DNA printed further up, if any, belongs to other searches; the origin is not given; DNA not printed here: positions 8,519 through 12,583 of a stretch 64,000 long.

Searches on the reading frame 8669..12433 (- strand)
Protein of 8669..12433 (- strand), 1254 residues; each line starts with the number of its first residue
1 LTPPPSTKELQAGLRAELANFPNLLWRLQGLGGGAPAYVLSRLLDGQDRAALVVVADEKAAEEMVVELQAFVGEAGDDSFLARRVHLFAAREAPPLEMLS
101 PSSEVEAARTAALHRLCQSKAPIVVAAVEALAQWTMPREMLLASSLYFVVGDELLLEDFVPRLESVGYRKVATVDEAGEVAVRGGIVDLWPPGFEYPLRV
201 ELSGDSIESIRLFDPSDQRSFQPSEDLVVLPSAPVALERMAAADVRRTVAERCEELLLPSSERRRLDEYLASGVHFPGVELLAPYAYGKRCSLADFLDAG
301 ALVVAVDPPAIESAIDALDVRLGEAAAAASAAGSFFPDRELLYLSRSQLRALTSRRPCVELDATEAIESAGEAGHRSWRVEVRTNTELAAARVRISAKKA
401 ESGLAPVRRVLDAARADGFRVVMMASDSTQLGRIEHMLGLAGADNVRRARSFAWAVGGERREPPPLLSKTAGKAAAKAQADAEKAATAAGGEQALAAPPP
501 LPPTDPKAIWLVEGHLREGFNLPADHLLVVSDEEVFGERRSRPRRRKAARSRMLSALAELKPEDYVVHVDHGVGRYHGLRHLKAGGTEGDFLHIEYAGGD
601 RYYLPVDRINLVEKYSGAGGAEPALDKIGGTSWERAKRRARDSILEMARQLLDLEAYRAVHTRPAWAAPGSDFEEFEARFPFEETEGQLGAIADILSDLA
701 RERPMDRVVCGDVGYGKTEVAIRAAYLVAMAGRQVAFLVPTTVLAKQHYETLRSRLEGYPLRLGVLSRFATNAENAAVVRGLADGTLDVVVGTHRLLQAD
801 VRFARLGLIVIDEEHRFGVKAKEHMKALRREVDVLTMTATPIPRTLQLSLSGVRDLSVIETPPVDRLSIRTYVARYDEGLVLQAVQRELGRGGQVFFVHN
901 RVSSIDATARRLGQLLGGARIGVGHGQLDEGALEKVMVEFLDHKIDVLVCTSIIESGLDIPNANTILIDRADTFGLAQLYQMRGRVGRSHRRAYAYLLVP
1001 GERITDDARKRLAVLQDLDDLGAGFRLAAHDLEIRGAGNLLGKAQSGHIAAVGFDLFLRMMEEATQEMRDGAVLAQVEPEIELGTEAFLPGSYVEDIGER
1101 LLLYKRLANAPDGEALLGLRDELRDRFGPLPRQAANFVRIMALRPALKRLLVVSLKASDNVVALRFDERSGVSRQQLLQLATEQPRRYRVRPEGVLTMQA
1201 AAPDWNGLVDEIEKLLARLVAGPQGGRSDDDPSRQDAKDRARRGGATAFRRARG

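Call 23: search_protein_families(library=pfam, proteins=[window:8669-12433:-], max_evalue=0.001)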
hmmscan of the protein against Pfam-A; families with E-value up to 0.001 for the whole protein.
window:8669-12433:- (1254 aa): 7 families
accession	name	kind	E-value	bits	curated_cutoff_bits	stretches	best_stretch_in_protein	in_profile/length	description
PF00270.35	DEAD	-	4.2e-23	82.3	26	1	686-846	2-164/167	DEAD/DEAH box helicase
PF03461.20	TRCF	-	1.2e-20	74.1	25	1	1084-1175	2-93/95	TRCF domain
PF02559.22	CarD_TRCF_RID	-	6.2e-18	65.1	23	1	560-616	1-57/57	CarD-like/TRCF RID domain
PF17757.6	UvrB_inter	-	7.6e-18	64.9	22.9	1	148-232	3-88/91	UvrB interaction domain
PF00271.37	Helicase_C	-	9.7e-17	61.7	23.5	1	884-989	5-109/110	Helicase conserved C-terminal domain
PF04851.21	ResIII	-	1.2e-10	41.9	22.5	1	688-841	8-162/164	Type III restriction enzyme, res subunit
PF14814.11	UB2H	-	0.00021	21.7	27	1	150-197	3-50/85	Bifunctional transglycosylase second domain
